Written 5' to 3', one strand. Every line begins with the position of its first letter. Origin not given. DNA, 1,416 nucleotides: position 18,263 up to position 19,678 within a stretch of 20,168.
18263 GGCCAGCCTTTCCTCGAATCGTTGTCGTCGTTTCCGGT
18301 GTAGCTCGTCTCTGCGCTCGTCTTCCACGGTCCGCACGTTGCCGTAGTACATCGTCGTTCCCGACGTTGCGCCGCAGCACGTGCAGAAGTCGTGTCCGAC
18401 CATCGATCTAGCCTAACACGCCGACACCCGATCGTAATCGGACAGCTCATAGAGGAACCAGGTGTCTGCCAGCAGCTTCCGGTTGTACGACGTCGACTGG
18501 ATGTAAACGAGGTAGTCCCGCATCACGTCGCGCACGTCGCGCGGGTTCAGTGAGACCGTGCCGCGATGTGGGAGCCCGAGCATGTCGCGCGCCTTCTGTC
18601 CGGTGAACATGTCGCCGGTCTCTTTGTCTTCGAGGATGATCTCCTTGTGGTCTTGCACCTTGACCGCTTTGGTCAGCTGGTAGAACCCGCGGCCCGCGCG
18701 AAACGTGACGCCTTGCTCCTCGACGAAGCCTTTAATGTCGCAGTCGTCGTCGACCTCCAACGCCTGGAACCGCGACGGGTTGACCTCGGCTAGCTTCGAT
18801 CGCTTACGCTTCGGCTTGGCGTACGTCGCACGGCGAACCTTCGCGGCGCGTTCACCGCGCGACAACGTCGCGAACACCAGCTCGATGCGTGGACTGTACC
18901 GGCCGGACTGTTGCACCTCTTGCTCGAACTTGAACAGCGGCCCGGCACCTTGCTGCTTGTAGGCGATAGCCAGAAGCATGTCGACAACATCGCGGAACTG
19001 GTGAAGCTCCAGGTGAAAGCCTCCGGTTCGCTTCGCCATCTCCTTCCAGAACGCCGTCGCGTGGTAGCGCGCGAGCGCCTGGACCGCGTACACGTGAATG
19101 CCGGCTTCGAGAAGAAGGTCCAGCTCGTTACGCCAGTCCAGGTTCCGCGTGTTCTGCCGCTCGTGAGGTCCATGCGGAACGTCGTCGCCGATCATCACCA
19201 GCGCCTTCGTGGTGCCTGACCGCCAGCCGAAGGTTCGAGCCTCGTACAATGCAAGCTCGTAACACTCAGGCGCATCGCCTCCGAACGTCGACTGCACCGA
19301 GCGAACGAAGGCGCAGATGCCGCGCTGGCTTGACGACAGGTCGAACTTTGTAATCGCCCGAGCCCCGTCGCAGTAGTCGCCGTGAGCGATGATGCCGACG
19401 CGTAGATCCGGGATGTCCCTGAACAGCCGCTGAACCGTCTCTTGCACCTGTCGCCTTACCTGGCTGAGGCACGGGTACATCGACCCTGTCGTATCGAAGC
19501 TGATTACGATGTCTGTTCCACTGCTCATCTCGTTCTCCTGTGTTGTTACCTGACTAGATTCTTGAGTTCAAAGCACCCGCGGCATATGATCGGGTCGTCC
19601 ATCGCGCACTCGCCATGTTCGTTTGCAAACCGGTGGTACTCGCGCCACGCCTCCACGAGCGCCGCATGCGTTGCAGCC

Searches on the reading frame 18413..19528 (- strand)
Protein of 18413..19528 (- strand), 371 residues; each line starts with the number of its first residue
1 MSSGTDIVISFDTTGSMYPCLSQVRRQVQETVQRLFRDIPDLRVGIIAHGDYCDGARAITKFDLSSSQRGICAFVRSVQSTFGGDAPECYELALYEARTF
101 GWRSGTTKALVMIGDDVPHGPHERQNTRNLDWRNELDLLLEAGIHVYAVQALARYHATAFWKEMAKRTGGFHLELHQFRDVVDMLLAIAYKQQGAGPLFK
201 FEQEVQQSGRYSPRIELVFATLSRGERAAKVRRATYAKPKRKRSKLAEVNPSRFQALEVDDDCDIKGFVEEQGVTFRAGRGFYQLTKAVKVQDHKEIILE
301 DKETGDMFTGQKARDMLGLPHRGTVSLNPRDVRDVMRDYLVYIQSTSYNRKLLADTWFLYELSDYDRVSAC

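Call 7: search_protein_families(library=phrogs, proteins=[window:18413-19528:-], max_evalue=0.001)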
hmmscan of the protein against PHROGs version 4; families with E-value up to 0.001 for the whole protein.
window:18413-19528:- (371 aa): 2 families
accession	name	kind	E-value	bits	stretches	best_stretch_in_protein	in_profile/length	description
phrog_26613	-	unknown function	1.4e-19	71.7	1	244-360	232-343/345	-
phrog_2971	-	unknown function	6.3e-05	23.3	1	5-119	87-210/352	-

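Call 33: find_homologous_proteins(query=window:18413-19528:-, max_evalue=1e-10)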
Query window:18413-19528:- (371 aa): 2388 proteins with E <= 1e-10 among 5229 candidates; the best 120 are listed.
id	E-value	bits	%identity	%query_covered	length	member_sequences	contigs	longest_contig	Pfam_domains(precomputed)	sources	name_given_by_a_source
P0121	1.3e-250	848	100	100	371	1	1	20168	-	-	-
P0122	4.3e-182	623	73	98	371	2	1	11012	-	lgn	-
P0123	1.4e-154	532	63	100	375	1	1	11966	PF00092.35,PF25106.2,PF13519.13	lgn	-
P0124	4.7e-150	517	62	100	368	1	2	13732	PF00092.35,PF25106.2,PF13519.13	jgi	jgi:hypothetical protein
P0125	3.0e-146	505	60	99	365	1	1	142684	PF25106.2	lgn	-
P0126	1.6e-145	503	61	99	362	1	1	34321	PF00092.35,PF25106.2,PF13519.13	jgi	jgi:hypothetical protein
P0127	9.5e-145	500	60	100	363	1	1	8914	PF00092.35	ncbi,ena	-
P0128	3.2e-143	495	60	99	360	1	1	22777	-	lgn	-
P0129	1.2e-142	493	61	100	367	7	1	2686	-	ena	-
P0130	5.2e-142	491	59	98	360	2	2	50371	-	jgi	jgi:hypothetical protein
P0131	5.6e-139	481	59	100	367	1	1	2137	PF25106.2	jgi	jgi:hypothetical protein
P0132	5.7e-139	481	60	97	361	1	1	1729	-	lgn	-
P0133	7.3e-138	477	58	98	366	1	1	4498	PF25106.2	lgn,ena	-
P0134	1.1e-137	477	60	97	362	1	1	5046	PF25106.2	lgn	-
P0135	2.2e-137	476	58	98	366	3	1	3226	PF00092.35,PF25106.2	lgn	-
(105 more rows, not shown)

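Call 34: find_encoding_contigs(protein=P0122, flank=10000, max_places=2)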
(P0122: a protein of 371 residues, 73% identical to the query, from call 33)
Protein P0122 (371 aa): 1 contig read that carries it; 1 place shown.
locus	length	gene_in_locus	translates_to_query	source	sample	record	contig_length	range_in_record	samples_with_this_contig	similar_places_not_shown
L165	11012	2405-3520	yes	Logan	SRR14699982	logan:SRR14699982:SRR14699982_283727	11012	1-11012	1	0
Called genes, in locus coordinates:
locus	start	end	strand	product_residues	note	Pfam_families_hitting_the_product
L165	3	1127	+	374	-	?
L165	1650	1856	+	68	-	-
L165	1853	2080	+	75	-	-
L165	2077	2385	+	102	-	-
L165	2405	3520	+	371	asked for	-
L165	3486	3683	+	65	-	-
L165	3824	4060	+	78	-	-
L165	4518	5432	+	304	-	-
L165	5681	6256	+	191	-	-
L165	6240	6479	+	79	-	-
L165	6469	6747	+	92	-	-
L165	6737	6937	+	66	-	-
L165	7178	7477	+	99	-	PF06147:DUF968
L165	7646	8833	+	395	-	PF02195:ParB_N (weak), PF01555:N6_N4_Mtase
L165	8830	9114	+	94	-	-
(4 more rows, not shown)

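Call 35: find_encoding_contigs(protein=P0123, flank=10000, max_places=2)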
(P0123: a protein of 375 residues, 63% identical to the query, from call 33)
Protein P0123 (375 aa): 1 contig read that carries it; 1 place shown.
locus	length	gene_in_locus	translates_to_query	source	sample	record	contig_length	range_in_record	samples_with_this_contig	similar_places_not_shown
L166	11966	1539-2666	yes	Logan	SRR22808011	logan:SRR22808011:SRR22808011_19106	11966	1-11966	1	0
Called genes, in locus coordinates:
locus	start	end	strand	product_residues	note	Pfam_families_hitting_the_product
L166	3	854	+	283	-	?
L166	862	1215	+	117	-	-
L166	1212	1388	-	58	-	-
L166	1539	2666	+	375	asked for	PF00092:VWA (weak), PF13519:VWA_2 (weak), PF25106:VWA_4 (weak)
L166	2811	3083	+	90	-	-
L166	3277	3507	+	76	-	-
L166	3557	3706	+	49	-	-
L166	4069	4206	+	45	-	-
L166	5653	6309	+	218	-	-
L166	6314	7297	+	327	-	-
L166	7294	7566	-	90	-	-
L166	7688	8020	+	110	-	-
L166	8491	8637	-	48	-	-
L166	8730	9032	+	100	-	-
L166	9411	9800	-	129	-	-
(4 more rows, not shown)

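Call 36: find_encoding_contigs(protein=P0124, flank=10000, max_places=2)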
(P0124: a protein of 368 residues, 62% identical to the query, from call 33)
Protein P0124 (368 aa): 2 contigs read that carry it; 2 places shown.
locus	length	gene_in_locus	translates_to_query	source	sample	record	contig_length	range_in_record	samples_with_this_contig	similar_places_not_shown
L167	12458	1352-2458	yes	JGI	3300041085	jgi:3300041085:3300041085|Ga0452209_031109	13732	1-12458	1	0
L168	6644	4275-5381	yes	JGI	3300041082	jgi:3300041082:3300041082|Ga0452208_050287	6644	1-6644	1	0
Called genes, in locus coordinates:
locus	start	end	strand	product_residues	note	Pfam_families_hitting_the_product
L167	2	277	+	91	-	?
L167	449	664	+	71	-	-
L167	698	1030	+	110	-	-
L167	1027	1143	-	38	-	-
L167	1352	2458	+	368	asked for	PF00092:VWA, PF13519:VWA_2 (faint), PF25106:VWA_4 (weak)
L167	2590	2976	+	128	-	-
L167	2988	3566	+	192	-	-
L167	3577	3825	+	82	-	-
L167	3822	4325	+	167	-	-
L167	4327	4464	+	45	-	-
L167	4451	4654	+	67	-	-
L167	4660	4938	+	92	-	-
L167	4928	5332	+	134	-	-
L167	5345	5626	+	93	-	-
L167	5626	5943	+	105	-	-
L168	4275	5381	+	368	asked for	PF00092:VWA, PF13519:VWA_2 (faint), PF25106:VWA_4 (weak)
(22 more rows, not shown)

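Call 63: search_protein_families(library=pfam, proteins=[window:18413-19528:-], max_evalue=0.01)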
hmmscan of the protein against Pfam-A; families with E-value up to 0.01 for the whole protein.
window:18413-19528:- (371 aa): 3 families
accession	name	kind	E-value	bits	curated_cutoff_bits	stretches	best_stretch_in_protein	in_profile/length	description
PF00092.34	VWA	-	0.00012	22.8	23.8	1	6-169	1-155/174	von Willebrand factor type A domain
PF25106.1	VWA_4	-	0.0012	18.8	27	1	8-93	3-84/169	von Willebrand factor A domain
PF13519.12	VWA_2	-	0.0014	19.7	27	1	8-115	2-105/107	von Willebrand factor type A domain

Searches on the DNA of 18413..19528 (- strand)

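Call 38: search_rna_families(sources=[L165, L166, L167, L168], threshold=gathering, show_alignments=10)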
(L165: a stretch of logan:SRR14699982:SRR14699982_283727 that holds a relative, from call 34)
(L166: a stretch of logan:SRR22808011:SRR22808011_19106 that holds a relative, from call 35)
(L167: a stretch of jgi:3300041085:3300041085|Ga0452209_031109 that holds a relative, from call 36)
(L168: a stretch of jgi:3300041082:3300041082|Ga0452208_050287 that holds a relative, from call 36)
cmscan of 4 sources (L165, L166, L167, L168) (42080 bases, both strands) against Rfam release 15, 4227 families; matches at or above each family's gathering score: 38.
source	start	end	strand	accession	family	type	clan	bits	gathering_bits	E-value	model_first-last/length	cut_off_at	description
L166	5156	5227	+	RF00005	tRNA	Gene; tRNA;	CL00001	71.7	29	6.8e-14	1-71/71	no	tRNA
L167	7223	7294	+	RF00005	tRNA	Gene; tRNA;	CL00001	70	29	2.1e-13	1-71/71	no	tRNA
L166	9897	9968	+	RF00005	tRNA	Gene; tRNA;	CL00001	69.9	29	2.1e-13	1-71/71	no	tRNA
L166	4398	4469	+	RF00005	tRNA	Gene; tRNA;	CL00001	69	29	3.9e-13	1-71/71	no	tRNA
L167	7883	7954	+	RF00005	tRNA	Gene; tRNA;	CL00001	67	29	1.4e-12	1-71/71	no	tRNA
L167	7809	7881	+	RF00005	tRNA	Gene; tRNA;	CL00001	66.8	29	1.5e-12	1-71/71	no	tRNA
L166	5038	5109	+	RF00005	tRNA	Gene; tRNA;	CL00001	64.7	29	6.1e-12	1-71/71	no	tRNA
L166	8291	8362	+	RF00005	tRNA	Gene; tRNA;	CL00001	64.2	29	8e-12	1-71/71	no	tRNA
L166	5316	5387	+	RF00005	tRNA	Gene; tRNA;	CL00001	64.1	29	8.6e-12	1-71/71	no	tRNA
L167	7626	7699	+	RF00005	tRNA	Gene; tRNA;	CL00001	63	29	1.7e-11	1-71/71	no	tRNA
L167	8048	8119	+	RF00005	tRNA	Gene; tRNA;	CL00001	62.1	29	3.2e-11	1-71/71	no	tRNA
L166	8128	8198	+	RF00005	tRNA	Gene; tRNA;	CL00001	61.2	29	5.3e-11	1-71/71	no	tRNA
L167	7299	7370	+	RF00005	tRNA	Gene; tRNA;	CL00001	60.5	29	8.4e-11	1-71/71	no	tRNA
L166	4474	4545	+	RF00005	tRNA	Gene; tRNA;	CL00001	60.4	29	8.9e-11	1-71/71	no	tRNA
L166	5393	5463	+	RF00005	tRNA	Gene; tRNA;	CL00001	60.2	29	1e-10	1-71/71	no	tRNA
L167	11931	12002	+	RF00005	tRNA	Gene; tRNA;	CL00001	60.2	29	1e-10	1-71/71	no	tRNA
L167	8359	8429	-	RF00005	tRNA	Gene; tRNA;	CL00001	59.9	29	1.2e-10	1-71/71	no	tRNA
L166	4844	4917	+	RF00005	tRNA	Gene; tRNA;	CL00001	59.7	29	1.4e-10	1-71/71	no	tRNA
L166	8203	8285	+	RF00005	tRNA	Gene; tRNA;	CL00001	58.2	29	3.6e-10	1-71/71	no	tRNA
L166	11800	11873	+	RF00005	tRNA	Gene; tRNA;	CL00001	57.1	29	7.4e-10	1-71/71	no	tRNA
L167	12046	12128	+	RF00005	tRNA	Gene; tRNA;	CL00001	56.2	29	1.3e-09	1-71/71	no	tRNA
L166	10182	10253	+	RF00005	tRNA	Gene; tRNA;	CL00001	55.3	29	2.2e-09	1-71/71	no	tRNA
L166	5558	5630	+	RF00005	tRNA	Gene; tRNA;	CL00001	55.2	29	2.5e-09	1-71/71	no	tRNA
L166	8406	8490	+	RF00005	tRNA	Gene; tRNA;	CL00001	55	29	2.8e-09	1-71/71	no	tRNA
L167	11571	11641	+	RF00005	tRNA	Gene; tRNA;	CL00001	54.1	29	5e-09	1-71/71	no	tRNA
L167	8590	8660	+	RF00005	tRNA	Gene; tRNA;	CL00001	53.6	29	6.7e-09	1-71/71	no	tRNA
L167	8795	8865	+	RF00005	tRNA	Gene; tRNA;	CL00001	53.5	29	7.2e-09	1-71/71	no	tRNA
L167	12291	12362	+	RF00005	tRNA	Gene; tRNA;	CL00001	53.4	29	7.4e-09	1-71/71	no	tRNA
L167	11711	11793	+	RF00005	tRNA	Gene; tRNA;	CL00001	51.9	29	2e-08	1-71/71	no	tRNA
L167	12213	12284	+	RF00005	tRNA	Gene; tRNA;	CL00001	51.7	29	2.3e-08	1-71/71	no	tRNA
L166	9816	9888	+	RF00005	tRNA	Gene; tRNA;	CL00001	51.2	29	3e-08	1-71/71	no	tRNA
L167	11482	11552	+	RF00005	tRNA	Gene; tRNA;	CL00001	50.8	29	4e-08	1-71/71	no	tRNA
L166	9112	9184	+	RF00005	tRNA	Gene; tRNA;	CL00001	49.6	29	8.3e-08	1-71/71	no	tRNA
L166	9191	9262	+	RF00005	tRNA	Gene; tRNA;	CL00001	49.3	29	1e-07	1-71/71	no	tRNA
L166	8011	8081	+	RF00005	tRNA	Gene; tRNA;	CL00001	49.3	29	1e-07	1-71/71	no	tRNA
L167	12136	12208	+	RF00005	tRNA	Gene; tRNA;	CL00001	40.8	29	2.2e-05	1-71/71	no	tRNA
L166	9035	9107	+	RF00005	tRNA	Gene; tRNA;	CL00001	40.1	29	3.6e-05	1-71/71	no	tRNA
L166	11920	11966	+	RF00005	tRNA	Gene; tRNA;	CL00001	32.7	29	0.0038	1-45/71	3'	tRNA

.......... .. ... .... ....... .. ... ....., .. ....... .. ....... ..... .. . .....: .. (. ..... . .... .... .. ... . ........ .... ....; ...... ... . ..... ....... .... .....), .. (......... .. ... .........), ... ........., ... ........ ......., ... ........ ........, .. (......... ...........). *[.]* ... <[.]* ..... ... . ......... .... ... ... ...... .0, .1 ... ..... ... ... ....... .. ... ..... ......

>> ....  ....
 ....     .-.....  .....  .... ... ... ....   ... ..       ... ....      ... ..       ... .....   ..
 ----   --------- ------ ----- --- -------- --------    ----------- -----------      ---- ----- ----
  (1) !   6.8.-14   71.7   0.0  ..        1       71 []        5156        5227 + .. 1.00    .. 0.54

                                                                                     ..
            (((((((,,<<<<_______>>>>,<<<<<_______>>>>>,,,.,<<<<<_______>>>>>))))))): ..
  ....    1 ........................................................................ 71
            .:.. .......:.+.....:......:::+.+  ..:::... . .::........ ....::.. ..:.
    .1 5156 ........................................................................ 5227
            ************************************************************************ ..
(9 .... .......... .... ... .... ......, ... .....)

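Call 40: search_rna_families(source=L165, threshold=evalue, max_evalue=1, show_alignments=5)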
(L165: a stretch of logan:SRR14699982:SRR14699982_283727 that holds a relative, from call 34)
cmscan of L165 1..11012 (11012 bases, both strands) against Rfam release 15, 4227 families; matches with E-value up to 1: 2.
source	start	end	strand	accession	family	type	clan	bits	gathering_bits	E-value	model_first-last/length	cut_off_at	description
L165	1468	1542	-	RF00005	tRNA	Gene; tRNA;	CL00001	30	29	0.0056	1-71/71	no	tRNA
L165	1544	1609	-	RF01656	ceN72-3_ceN74-2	Gene; sRNA;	-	23.9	38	0.3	1-130/130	no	Nematode sRNA ceN72-3_ceN74-2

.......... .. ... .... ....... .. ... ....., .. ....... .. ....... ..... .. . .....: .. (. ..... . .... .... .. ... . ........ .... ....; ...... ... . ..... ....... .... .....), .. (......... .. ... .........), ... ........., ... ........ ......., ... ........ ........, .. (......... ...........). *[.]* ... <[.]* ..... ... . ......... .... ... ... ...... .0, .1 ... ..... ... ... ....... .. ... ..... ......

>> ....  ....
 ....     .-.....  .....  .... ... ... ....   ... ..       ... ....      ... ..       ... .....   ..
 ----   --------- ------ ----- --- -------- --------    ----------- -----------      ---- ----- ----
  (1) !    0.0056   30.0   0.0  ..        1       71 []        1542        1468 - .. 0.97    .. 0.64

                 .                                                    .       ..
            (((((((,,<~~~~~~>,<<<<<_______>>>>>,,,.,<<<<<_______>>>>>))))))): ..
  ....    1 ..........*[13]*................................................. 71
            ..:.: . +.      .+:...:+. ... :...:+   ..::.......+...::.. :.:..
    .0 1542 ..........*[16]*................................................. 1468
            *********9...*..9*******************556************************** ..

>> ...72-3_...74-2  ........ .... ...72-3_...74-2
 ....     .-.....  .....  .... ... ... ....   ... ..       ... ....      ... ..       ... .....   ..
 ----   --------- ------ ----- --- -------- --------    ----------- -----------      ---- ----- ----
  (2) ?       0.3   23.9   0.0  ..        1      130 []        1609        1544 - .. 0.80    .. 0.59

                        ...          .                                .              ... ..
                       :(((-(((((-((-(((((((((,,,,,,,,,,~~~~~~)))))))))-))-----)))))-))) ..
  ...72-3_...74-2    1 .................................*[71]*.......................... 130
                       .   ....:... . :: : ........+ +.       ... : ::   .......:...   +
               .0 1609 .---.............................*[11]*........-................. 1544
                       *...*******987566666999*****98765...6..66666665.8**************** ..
